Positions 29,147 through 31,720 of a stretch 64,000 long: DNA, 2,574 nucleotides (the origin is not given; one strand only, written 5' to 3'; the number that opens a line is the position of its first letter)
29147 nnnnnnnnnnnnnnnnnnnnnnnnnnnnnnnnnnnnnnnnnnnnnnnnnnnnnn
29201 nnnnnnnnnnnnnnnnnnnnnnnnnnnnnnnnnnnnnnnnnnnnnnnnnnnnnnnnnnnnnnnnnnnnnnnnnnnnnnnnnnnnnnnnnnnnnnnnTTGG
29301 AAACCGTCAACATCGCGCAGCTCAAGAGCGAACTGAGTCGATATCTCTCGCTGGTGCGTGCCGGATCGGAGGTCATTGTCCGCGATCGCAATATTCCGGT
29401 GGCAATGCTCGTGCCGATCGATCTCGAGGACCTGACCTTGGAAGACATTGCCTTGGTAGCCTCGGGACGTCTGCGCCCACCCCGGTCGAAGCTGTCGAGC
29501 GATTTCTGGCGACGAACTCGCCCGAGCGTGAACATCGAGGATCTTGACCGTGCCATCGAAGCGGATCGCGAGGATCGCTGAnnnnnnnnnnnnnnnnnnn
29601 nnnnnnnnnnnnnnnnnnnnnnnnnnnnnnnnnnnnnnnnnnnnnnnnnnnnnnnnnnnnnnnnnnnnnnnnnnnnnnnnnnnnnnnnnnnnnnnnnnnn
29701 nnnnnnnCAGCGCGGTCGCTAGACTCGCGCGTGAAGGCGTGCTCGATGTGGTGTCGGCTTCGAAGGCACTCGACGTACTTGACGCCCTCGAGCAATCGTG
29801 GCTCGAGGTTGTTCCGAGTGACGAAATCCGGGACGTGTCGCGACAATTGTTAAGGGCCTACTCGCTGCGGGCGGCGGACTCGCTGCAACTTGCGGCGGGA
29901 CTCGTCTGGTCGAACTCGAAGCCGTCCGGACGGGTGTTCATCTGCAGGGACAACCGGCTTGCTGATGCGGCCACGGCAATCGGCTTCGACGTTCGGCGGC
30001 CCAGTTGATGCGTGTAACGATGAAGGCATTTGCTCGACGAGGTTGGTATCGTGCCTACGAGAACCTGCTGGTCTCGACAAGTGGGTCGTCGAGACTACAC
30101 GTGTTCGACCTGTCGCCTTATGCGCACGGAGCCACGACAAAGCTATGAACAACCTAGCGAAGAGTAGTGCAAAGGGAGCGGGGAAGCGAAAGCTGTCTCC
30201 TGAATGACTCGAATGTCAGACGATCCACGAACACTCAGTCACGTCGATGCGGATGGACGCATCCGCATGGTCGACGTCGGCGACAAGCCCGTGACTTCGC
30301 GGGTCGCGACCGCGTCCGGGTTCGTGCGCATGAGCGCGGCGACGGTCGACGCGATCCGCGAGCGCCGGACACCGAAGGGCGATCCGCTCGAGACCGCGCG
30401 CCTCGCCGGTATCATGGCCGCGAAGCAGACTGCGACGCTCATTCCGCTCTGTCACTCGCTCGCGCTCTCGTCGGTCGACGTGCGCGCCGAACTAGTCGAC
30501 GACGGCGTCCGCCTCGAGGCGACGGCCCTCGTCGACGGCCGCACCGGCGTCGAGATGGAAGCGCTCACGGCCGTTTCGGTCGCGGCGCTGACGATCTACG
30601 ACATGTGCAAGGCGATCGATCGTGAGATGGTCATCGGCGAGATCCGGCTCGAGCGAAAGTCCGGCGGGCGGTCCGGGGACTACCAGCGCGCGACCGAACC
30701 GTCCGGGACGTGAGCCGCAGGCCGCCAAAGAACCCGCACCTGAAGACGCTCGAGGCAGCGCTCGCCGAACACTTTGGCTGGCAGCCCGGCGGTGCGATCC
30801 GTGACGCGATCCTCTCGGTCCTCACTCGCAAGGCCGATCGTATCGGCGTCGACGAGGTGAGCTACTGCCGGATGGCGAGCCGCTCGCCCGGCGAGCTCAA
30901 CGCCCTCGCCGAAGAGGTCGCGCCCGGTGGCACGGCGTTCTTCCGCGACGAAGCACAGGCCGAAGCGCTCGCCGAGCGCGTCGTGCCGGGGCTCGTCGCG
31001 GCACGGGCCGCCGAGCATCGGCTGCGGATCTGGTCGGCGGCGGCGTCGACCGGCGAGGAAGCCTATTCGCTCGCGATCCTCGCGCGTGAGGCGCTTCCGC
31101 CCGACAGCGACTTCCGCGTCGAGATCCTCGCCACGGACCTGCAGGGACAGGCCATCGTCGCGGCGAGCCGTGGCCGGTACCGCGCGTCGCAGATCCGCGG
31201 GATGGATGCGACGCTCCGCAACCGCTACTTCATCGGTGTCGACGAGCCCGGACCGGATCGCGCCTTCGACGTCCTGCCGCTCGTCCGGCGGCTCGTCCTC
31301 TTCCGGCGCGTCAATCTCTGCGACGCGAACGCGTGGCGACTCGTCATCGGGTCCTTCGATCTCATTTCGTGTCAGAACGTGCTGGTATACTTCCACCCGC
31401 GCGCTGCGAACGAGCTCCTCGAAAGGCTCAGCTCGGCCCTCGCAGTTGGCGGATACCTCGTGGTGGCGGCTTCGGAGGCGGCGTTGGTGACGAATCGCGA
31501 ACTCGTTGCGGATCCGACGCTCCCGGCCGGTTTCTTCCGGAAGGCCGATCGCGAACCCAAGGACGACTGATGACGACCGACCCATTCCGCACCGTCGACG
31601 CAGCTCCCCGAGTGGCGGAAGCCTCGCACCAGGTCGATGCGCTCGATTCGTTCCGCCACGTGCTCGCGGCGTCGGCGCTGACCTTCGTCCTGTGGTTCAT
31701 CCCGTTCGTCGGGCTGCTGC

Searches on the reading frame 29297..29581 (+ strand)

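Call 8: search_protein_families(library=pfam, proteins=[window:29297-29581:+], max_evalue=0.001)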
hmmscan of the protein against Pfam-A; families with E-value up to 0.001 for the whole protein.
window:29297-29581:+ (94 aa): 1 family
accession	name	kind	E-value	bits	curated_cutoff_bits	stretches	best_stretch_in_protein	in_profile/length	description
PF02604.26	PhdYeFM_antitox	-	5.9e-09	36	29.8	1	1-57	1-58/74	Antitoxin Phd_YefM, type II toxin-antitoxin system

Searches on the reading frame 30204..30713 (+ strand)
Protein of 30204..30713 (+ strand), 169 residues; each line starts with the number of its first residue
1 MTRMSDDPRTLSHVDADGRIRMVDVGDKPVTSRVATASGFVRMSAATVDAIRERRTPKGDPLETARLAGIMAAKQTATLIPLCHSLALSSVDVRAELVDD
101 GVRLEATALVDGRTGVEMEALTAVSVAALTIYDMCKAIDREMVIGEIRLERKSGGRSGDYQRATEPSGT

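Call 8: search_protein_families(library=pfam, proteins=[window:30204-30713:+], max_evalue=0.001)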
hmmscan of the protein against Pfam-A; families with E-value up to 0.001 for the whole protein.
window:30204-30713:+ (169 aa): 1 family
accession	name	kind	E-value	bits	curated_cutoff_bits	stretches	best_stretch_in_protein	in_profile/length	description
PF01967.27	MoaC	-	1.4e-55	187.5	27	1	22-155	1-136/136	MoaC family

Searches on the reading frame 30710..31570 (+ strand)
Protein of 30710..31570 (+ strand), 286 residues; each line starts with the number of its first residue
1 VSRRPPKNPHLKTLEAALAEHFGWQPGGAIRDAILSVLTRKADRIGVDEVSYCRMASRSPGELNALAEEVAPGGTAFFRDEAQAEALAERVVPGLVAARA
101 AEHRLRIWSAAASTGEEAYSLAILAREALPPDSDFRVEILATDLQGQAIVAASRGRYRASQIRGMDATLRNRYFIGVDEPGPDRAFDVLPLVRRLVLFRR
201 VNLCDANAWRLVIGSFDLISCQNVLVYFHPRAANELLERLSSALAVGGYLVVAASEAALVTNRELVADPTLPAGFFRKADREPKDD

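Call 8: search_protein_families(library=pfam, proteins=[window:30710-31570:+], max_evalue=0.001)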
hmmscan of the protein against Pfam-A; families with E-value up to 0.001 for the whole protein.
window:30710-31570:+ (286 aa): 2 families
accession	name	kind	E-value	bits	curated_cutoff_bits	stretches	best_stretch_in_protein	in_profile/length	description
PF01739.24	CheR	-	1.9e-44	151.9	27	1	75-259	3-180/195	CheR methyltransferase, SAM binding domain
PF08242.18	Methyltransf_12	-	0.00051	21.1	30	0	207-250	64-98/98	Methyltransferase domain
